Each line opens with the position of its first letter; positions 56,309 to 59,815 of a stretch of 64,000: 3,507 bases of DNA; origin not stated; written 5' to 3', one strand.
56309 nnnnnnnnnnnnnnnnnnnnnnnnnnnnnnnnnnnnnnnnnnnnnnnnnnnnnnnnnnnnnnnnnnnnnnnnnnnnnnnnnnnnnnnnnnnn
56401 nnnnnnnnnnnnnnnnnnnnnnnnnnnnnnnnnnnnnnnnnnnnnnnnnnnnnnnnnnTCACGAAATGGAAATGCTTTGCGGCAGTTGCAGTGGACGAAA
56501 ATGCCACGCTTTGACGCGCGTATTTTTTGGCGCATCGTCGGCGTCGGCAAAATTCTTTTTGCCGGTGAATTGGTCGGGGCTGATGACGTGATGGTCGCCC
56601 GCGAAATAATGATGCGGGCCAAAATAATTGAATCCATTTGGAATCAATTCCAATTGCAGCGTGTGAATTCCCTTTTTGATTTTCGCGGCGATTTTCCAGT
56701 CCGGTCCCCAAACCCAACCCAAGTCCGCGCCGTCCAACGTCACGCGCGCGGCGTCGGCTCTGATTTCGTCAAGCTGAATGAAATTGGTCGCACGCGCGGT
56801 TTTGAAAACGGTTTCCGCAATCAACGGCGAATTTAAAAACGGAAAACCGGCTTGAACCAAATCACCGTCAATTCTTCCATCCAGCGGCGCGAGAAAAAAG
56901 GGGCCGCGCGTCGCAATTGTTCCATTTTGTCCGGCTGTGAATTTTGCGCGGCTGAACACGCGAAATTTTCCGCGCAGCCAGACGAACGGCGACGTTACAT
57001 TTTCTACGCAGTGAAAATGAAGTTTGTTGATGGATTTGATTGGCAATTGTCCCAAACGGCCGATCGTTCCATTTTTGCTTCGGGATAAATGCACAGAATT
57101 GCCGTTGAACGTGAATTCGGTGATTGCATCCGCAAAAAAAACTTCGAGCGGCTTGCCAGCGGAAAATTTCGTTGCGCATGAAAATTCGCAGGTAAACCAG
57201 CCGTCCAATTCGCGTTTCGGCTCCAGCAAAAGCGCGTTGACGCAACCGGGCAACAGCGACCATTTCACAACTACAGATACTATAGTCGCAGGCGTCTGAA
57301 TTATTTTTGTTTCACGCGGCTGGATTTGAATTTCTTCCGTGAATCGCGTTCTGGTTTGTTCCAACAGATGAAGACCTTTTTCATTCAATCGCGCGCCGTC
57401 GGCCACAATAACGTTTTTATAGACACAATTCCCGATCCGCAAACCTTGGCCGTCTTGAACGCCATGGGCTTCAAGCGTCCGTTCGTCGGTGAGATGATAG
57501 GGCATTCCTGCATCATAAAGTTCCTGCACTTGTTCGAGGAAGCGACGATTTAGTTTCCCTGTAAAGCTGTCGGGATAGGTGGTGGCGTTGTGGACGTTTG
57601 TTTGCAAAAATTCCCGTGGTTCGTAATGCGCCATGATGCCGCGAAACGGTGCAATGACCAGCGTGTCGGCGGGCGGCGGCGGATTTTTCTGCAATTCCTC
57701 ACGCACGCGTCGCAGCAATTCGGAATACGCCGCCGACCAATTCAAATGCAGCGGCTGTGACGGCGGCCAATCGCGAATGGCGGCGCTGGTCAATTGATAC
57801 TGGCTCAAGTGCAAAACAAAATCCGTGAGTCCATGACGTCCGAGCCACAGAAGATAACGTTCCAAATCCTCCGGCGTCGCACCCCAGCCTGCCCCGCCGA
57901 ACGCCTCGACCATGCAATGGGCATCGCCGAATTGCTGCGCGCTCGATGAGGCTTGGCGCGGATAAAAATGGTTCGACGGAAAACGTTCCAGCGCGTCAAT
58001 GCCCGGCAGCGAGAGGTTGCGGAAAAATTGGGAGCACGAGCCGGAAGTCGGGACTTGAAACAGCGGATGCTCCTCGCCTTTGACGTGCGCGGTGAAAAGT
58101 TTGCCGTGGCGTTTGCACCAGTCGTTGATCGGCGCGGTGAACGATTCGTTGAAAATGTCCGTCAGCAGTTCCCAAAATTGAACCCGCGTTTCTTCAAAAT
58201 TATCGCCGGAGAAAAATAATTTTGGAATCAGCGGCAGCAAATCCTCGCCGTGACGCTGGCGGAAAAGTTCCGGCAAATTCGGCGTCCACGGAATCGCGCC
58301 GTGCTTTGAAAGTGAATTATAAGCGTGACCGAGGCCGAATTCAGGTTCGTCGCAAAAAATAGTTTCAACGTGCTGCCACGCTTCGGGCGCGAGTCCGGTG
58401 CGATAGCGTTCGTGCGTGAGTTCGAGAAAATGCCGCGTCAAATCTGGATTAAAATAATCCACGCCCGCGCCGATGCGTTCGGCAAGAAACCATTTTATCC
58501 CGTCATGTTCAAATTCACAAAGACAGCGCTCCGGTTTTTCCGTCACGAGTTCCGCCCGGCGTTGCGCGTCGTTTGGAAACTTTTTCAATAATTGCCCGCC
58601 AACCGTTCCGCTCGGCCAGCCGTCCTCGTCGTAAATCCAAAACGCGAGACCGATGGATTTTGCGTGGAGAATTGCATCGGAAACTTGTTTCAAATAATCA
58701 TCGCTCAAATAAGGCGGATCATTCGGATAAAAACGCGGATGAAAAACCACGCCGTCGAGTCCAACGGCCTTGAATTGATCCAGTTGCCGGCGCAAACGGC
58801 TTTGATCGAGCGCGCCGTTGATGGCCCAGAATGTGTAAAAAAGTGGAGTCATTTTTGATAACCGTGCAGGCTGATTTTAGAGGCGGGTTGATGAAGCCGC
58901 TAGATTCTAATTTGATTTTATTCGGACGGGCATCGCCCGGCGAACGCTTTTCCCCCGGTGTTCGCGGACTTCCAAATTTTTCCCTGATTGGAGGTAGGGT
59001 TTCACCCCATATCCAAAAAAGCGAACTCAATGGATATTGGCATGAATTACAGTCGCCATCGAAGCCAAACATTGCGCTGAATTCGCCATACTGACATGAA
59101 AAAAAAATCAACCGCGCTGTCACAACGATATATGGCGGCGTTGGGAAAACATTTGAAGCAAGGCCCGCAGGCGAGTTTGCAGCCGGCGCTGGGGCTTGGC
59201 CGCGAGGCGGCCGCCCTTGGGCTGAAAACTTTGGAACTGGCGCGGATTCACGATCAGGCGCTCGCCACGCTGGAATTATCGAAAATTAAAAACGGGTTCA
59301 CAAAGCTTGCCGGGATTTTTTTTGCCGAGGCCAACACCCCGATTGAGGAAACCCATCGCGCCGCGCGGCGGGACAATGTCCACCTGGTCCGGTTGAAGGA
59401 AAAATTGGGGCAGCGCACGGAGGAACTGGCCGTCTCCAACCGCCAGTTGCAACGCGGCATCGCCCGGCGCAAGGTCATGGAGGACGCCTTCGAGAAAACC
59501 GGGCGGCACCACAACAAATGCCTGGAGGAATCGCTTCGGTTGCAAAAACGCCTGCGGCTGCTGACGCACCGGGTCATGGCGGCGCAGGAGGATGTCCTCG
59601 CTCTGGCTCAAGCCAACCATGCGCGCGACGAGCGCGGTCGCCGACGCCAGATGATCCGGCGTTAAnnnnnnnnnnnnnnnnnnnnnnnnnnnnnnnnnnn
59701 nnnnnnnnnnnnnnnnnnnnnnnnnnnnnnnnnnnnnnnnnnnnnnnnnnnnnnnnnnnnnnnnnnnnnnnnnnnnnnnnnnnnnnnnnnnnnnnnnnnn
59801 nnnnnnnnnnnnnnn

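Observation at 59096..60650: Breakpoint where a truncated sensor-kinase gene abuts an internal fragment of a VirB4/TraC conjugation ATPase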

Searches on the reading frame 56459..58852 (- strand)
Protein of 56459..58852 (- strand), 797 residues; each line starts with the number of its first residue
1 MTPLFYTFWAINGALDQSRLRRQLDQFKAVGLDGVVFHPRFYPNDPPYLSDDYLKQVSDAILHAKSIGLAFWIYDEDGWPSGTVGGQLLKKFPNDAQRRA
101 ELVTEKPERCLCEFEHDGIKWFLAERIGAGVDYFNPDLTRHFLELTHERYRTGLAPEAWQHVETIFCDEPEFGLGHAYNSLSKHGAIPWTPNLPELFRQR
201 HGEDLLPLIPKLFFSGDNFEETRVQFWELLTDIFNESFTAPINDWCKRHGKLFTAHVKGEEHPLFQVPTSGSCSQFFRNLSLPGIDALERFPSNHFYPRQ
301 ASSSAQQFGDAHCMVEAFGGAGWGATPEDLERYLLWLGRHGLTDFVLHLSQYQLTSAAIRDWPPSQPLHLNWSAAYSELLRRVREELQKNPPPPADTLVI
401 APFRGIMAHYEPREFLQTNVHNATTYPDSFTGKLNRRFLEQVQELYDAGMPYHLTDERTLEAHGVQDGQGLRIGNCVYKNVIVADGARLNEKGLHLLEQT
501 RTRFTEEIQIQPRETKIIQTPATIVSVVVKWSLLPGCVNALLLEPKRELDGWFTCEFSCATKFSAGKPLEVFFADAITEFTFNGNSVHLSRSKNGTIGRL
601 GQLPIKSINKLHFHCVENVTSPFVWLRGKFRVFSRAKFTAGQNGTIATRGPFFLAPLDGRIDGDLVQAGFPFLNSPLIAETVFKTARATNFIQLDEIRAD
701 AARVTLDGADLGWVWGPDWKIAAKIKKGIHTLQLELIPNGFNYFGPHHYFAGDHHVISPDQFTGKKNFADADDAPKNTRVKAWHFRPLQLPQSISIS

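Call 3: search_protein_families(library=pfam, proteins=[window:56459-58852:-], max_evalue=1)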
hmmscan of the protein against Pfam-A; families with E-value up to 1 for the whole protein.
window:56459-58852:- (797 aa): 2 families
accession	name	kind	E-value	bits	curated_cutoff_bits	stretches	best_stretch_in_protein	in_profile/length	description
PF17132.9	Glyco_hydro_106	-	3.2e-05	23.1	29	1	184-353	310-487/743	alpha-L-rhamnosidase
PF13363.11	BetaGal_dom3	-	0.038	14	27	1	567-596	44-73/75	Beta-galactosidase, domain 3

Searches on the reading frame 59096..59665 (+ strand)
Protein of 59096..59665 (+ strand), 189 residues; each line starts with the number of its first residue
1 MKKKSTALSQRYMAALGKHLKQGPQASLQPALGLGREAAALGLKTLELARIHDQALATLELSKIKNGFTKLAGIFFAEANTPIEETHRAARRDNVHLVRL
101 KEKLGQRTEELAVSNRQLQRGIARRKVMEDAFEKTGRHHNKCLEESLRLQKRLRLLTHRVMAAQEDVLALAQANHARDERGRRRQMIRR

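Call 3: search_protein_families(library=pfam, proteins=[window:59096-59665:+], max_evalue=1)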
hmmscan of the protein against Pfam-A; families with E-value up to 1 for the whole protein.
window:59096-59665:+ (189 aa): 3 families
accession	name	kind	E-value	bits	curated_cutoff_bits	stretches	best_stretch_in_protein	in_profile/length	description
PF08673.15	RsbU_N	-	0.00079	20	25.5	1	10-62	1-53/75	Phosphoserine phosphatase RsbU, N-terminal domain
PF06428.16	Sec2p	-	0.0051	17.2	28.5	1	57-120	12-75/92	GDP/GTP exchange factor Sec2p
PF10385.14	RNA_pol_Rpb2_45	-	0.18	12.3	28.2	0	162-182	18-38/66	RNA polymerase beta subunit external 1 domain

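Call 4: search_protein_families(library=ncbifam, proteins=[window:59096-59665:+], max_evalue=1)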
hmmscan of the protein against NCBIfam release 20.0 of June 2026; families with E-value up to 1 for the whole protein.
window:59096-59665:+ (189 aa): 1 family
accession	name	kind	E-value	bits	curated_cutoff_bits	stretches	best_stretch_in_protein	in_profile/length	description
NF047368.1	collar_FlbB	equivalog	0.052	13.3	110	1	58-133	23-98/193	periplasmic-type flagellar collar protein FlbB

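Call 11: find_homologous_proteins(query=window:59096-59665:+)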
Query window:59096-59665:+ (189 aa): 1445 proteins with E <= 0.001 among 5331 candidates; the best 120 are listed.
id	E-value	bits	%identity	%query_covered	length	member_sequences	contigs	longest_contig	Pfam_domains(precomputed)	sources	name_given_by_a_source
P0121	2.8e-96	338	99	88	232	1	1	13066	PF07730.20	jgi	jgi:signal transduction histidine kinase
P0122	8.3e-86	304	89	88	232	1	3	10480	PF07730.20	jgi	jgi:signal transduction histidine kinase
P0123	1.8e-81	290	85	88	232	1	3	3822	PF07730.20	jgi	jgi:signal transduction histidine kinase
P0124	9.4e-81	287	86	88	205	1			-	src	-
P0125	2.3e-80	286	85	88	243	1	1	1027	PF07730.20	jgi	jgi:signal transduction histidine kinase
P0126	2.5e-80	286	83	88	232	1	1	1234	PF07730.20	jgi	jgi:signal transduction histidine kinase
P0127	9.2e-80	284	86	88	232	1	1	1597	PF07730.20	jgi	jgi:signal transduction histidine kinase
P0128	1.5e-79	284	83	88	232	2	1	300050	PF07730.20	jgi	jgi:signal transduction histidine kinase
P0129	2.3e-79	283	83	88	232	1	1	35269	PF07730.20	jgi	jgi:signal transduction histidine kinase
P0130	2.8e-79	283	84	88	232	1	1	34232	PF07730.20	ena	-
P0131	5.0e-79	282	84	88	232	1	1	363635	PF07730.20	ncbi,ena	-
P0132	6.3e-79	281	83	88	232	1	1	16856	PF07730.20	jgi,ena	-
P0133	4.3e-78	279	82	88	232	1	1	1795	PF07730.20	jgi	jgi:signal transduction histidine kinase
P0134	1.8e-77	277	83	88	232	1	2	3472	PF07730.20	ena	-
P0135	3.4e-76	273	81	88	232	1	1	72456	PF07730.20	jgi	jgi:signal transduction histidine kinase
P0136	3.9e-76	272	82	88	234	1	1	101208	PF07730.20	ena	-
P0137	7.1e-76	272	80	88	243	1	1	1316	PF07730.20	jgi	-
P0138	8.8e-76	271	79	88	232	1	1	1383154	PF08673.16,PF07730.20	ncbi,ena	-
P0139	1.1e-75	271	81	88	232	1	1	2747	PF08673.16,PF07730.20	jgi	jgi:signal transduction histidine kinase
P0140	1.7e-75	270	80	88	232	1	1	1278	PF07730.20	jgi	jgi:signal transduction histidine kinase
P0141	7.7e-75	268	81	88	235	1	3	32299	PF07730.20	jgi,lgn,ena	jgi:signal transduction histidine kinase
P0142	1.4e-74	267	80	88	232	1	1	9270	PF08673.16,PF07730.20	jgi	jgi:signal transduction histidine kinase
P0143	1.4e-74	267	80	88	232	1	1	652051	PF07730.20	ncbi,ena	-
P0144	1.5e-74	267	80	88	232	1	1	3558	PF07730.20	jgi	jgi:signal transduction histidine kinase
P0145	3.8e-74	266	80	88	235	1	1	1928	PF07730.20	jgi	jgi:signal transduction histidine kinase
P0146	6.4e-74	265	80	88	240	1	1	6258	PF07730.20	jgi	jgi:signal transduction histidine kinase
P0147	2.6e-73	263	78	88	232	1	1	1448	PF07730.20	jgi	jgi:signal transduction histidine kinase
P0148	2.6e-73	263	79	88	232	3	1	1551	PF07730.20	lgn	-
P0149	5.1e-73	262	77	88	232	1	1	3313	PF07730.20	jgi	jgi:signal transduction histidine kinase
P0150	7.7e-73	262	77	88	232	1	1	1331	PF07730.20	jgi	jgi:signal transduction histidine kinase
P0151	8.0e-73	262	80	88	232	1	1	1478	PF07730.20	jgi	-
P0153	1.8e-72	260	77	88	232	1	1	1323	PF07730.20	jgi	jgi:signal transduction histidine kinase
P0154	2.0e-72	260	78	88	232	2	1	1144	PF07730.20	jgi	jgi:signal transduction histidine kinase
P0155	4.3e-72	259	79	88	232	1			PF07730.20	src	-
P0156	4.5e-72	259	78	88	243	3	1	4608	PF08673.16,PF07730.20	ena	-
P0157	4.9e-72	259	78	88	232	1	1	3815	PF08673.16,PF07730.20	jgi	jgi:signal transduction histidine kinase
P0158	8.7e-72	258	78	88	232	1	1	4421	PF07730.20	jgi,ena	jgi:signal transduction histidine kinase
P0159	8.9e-72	258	77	88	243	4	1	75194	PF07730.20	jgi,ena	-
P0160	1.5e-71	257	78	88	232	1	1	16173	PF07730.20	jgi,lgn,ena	-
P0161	2.5e-71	257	77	88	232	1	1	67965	PF07730.20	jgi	-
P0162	3.3e-71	256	77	88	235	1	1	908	PF08673.16,PF07730.20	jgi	jgi:signal transduction histidine kinase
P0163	6.7e-71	255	78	88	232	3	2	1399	PF07730.20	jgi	jgi:signal transduction histidine kinase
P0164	7.6e-71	255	75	88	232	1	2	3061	PF07730.20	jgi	jgi:signal transduction histidine kinase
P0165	8.7e-71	255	77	87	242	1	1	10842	PF07730.20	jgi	jgi:signal transduction histidine kinase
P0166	1.1e-70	255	78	88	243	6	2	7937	PF07730.20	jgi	jgi:signal transduction histidine kinase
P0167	1.5e-70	254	77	88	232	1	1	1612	PF07730.20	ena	-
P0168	2.3e-70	254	77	88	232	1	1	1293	PF07730.20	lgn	-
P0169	2.4e-70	254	75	88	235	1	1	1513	PF07730.20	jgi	jgi:signal transduction histidine kinase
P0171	3.0e-70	253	77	88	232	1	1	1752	PF07730.20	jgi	-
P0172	3.3e-70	253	76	88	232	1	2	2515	PF07730.20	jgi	jgi:signal transduction histidine kinase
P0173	3.8e-70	253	78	88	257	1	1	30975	PF08673.16,PF07730.20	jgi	jgi:signal transduction histidine kinase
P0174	5.9e-70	252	76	88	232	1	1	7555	PF07730.20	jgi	jgi:signal transduction histidine kinase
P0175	6.0e-70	252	77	88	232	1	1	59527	PF07730.20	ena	-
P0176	6.3e-70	252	74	87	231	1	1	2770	PF07730.20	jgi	jgi:signal transduction histidine kinase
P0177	7.0e-70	252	76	88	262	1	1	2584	PF07730.20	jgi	jgi:signal transduction histidine kinase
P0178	7.1e-70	252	76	88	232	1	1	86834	PF07730.20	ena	-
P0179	3.9e-69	250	75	88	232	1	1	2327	PF07730.20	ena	-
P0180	4.4e-69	249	77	88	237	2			PF07730.20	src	-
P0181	5.7e-69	249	75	88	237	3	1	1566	PF07730.20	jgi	-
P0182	6.5e-69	249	75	88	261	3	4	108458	PF08673.16,PF07730.20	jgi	jgi:signal transduction histidine kinase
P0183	7.2e-69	249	78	88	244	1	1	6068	PF07730.20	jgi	jgi:signal transduction histidine kinase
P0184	9.2e-69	248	76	88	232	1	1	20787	PF07730.20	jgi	jgi:signal transduction histidine kinase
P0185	9.2e-69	248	76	88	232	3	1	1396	PF07730.20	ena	-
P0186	1.2e-68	248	73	88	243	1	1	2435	PF08673.16,PF07730.20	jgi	jgi:signal transduction histidine kinase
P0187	1.3e-68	248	75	88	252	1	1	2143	PF08673.16,PF07730.20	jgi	jgi:signal transduction histidine kinase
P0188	2.2e-68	247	74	88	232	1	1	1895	PF07730.20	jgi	jgi:signal transduction histidine kinase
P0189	3.5e-68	247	75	88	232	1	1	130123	PF07730.20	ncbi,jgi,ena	jgi:two-component system, NarL family, sensor histidine kinase DegS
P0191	4.0e-68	246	75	88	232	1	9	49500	PF08673.16,PF07730.20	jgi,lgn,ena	jgi:signal transduction histidine kinase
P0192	4.4e-68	246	73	88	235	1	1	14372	PF07730.20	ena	-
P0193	6.7e-68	246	76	88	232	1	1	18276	PF07730.20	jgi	jgi:two-component system, NarL family, sensor histidine kinase DegS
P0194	1.8e-67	244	74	88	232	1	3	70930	PF07730.20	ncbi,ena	-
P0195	2.3e-67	244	74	88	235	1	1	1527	PF07730.20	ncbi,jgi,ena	jgi:signal transduction histidine kinase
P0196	2.8e-67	244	73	88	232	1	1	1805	PF08673.16,PF07730.20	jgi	jgi:signal transduction histidine kinase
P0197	2.9e-67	244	75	88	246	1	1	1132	PF07730.20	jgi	jgi:signal transduction histidine kinase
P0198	2.9e-67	244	77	88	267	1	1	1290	PF07730.20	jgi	jgi:signal transduction histidine kinase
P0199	2.9e-67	244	74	88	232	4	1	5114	PF07730.20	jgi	jgi:signal transduction histidine kinase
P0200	3.3e-67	243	75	88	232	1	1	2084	PF08673.16,PF07730.20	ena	-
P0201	4.7e-67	243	72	88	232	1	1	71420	PF07730.20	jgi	jgi:signal transduction histidine kinase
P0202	5.3e-67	243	76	85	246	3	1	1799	PF07730.20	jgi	jgi:two-component system sensor histidine kinase DegS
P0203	6.5e-67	242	75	88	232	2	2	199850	PF08673.16,PF07730.20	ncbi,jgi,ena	jgi:signal transduction histidine kinase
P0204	7.1e-67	242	75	88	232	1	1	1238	PF08673.16,PF07730.20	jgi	jgi:two-component system, NarL family, sensor histidine kinase DegS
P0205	1.1e-66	242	73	88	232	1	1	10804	PF07730.20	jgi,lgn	-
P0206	1.2e-66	242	75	88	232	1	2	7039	PF08673.16,PF07730.20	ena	-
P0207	1.2e-66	242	72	88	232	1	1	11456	PF07730.20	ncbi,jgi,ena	jgi:signal transduction histidine kinase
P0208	1.5e-66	241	75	88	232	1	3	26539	PF07730.20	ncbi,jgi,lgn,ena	ncbi:MAG TPA: histidine kinase [Verrucomicrobiae bacterium]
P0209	1.6e-66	241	75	88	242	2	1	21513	PF08673.16,PF07730.20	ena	-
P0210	1.8e-66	241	74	88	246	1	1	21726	PF07730.20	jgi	jgi:signal transduction histidine kinase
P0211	1.9e-66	241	73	88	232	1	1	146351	PF07730.20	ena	-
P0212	2.1e-66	241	74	88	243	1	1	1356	PF07730.20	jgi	jgi:signal transduction histidine kinase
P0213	2.2e-66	241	74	88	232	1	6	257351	PF08673.16,PF07730.20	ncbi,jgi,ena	jgi:signal transduction histidine kinase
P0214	2.5e-66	241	73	88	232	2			PF08673.16,PF07730.20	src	-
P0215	2.8e-66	240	72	88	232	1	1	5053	PF07730.20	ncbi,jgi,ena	jgi:signal transduction histidine kinase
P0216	3.3e-66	240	73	88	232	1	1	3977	PF07730.20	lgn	-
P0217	3.7e-66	240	75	88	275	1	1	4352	PF08673.16,PF07730.20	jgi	jgi:two-component system, NarL family, sensor histidine kinase DegS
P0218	4.1e-66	240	73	88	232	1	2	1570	PF07730.20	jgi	jgi:signal transduction histidine kinase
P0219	4.4e-66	240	71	88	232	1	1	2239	PF07730.20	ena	-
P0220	4.8e-66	240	73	88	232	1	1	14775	PF07730.20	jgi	jgi:signal transduction histidine kinase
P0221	4.9e-66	240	73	88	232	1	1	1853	PF08673.16,PF07730.20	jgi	jgi:signal transduction histidine kinase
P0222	5.5e-66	239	73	88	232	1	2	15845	PF08673.16,PF07730.20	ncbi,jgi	ncbi:MAG: histidine kinase [Verrucomicrobiota bacterium]|jgi:signal transduction histidine kinase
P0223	5.6e-66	239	78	81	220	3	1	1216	PF07730.20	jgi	jgi:signal transduction histidine kinase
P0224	5.8e-66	239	74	88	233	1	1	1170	PF07730.20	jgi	jgi:signal transduction histidine kinase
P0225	7.2e-66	239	73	88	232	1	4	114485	PF08673.16,PF07730.20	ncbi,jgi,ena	jgi:signal transduction histidine kinase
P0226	8.7e-66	239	73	88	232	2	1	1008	PF08673.16,PF07730.20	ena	-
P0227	9.3e-66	239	74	88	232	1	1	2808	PF08673.16,PF07730.20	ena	-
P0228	9.6e-66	239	73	88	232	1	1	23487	PF07730.20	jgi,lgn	-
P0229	1.0e-65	239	72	88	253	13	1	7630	PF07730.20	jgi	jgi:signal transduction histidine kinase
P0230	1.0e-65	239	73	88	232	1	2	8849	PF07730.20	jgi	jgi:two-component system sensor histidine kinase DegS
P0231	1.2e-65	238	74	88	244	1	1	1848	PF07730.20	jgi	jgi:signal transduction histidine kinase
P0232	1.2e-65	238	74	88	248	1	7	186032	PF07730.20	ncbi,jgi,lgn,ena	jgi:signal transduction histidine kinase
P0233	1.5e-65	238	70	88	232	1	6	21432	PF07730.20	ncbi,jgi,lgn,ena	jgi:signal transduction histidine kinase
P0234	1.6e-65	238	71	88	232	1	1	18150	PF07730.20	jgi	jgi:signal transduction histidine kinase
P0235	1.7e-65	238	74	88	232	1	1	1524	PF07730.20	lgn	-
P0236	1.9e-65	238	74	88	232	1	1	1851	PF07730.20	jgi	-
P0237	2.0e-65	238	73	88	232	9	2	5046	PF08673.16,PF07730.20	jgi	jgi:signal transduction histidine kinase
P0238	2.1e-65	238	74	88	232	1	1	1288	PF07730.20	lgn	-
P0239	3.0e-65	237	73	88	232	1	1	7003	PF08673.16,PF07730.20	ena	-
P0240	3.1e-65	237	73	88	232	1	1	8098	PF08673.16,PF07730.20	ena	-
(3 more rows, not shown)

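Call 13: find_encoding_contigs(protein=P0121, flank=10000, max_places=4)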
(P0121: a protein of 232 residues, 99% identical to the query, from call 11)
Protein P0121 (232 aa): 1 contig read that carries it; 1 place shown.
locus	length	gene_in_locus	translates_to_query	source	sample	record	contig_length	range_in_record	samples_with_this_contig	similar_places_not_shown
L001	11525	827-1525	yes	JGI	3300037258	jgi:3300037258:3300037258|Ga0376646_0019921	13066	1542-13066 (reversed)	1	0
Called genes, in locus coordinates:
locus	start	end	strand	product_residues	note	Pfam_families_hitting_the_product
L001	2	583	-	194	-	?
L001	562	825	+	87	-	-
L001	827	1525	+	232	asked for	PF07730:HisKA_3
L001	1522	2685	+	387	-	PF08673:RsbU_N (weak), PF07730:HisKA_3, PF02518:HATPase_c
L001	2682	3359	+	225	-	PF00072:Response_reg, PF00196:GerE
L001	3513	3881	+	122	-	PF16561:AMPK1_CBM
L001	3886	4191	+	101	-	PF05957:DUF883, PF19029:DUF883_C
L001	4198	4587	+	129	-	PF07332:Phage_holin_3_6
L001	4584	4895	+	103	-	-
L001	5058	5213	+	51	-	PF11752:DUF3309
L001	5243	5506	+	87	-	PF11154:DUF2934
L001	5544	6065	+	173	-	PF00210:Ferritin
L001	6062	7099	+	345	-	PF11999:Ice_binding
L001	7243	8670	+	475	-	PF03446:NAD_binding_2, PF00393:6PGD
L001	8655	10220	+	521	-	PF00479:G6PD_N, PF02781:G6PD_C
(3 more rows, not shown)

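Call 40: find_related_loci(query=P0121, collection=genome_contigs, flank=10000)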
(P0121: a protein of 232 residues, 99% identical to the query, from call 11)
Query P0121 (232 aa) in genome_contigs; peptide patterns used: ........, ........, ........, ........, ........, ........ (x = any residue, [..] = any of these).
324 stretches matched a pattern; 29 encode a relative of the query (tblastn E <= 1e-3); 29 distinct loci.
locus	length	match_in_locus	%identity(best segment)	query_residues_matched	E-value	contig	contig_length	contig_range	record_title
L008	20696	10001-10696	84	1-232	2e-118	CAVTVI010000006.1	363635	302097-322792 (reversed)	MAG: uncultured Verrucomicrobiae bacterium isolate MFD09286.bin.2.154 genome assembly, contig: contig_21160, whole genom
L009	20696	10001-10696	82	1-232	2e-117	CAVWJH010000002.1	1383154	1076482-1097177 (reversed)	MAG: uncultured Verrucomicrobiae bacterium isolate MFD05502.bin.2.46 genome assembly, contig: contig_4447, whole genome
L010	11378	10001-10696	78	1-232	2e-115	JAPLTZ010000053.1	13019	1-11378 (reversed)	MAG: Verrucomicrobia bacterium isolate LacPavin_0818_WC45_MAG_61_7 LacPavin_0818_WC45_scaffold_1053869, whole genome sho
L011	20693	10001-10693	77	1-231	4e-113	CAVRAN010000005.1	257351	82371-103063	MAG: uncultured Verrucomicrobiae bacterium isolate MFD04540.bin.1.22 genome assembly, contig: contig_21190, whole genome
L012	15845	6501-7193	77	1-231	1e-112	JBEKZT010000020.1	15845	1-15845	MAG: Verrucomicrobiota bacterium isolate SPRUCE 76 SPRUCE_76_20, whole genome shotgun sequence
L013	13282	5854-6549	75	1-232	2e-109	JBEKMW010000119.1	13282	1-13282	MAG: Verrucomicrobiota bacterium isolate SPRUCE 402 SPRUCE_402_119, whole genome shotgun sequence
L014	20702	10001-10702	73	1-232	3e-104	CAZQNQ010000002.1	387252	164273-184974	MAG TPA_asm: uncultured Bifidobacterium sp. isolate SRP344714_co2_359 genome assembly, contig: NODE_29_length_387252_cov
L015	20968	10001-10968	73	1-231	4e-103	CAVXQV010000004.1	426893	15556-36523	MAG: uncultured Verrucomicrobiae bacterium isolate MFD05502.bin.2.32 genome assembly, contig: contig_31171, whole genome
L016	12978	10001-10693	72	1-231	1e-102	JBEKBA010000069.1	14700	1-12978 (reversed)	MAG: Verrucomicrobiota bacterium isolate SPRUCE 125 SPRUCE_125_69, whole genome shotgun sequence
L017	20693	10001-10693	72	1-231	3e-101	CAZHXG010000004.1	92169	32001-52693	MAG TPA_asm: uncultured Bifidobacteriaceae bacterium isolate binchicken_co54_528 genome assembly, contig: NODE_324_lengt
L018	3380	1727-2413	71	1-229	7e-101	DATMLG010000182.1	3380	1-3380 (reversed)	MAG TPA_asm: Verrucomicrobiia bacterium isolate SMAG_U12791 k141_1025673, whole genome shotgun sequence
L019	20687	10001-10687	70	1-229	4e-99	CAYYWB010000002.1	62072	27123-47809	MAG TPA_asm: uncultured Bifidobacteriaceae bacterium isolate binchicken_co3_427 genome assembly, contig: NODE_1308_lengt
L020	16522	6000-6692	70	1-231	1e-98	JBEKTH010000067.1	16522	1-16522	MAG: Verrucomicrobiota bacterium isolate SPRUCE 553 SPRUCE_553_67, whole genome shotgun sequence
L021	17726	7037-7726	68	1-230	2e-96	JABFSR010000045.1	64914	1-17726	MAG: Verrucomicrobia bacterium isolate WB-IL-17 seq_142, whole genome shotgun sequence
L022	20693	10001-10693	69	1-231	4e-95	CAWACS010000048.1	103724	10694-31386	MAG: uncultured Verrucomicrobiae bacterium isolate MFD09286.bin.4.160 genome assembly, contig: contig_85841, whole genom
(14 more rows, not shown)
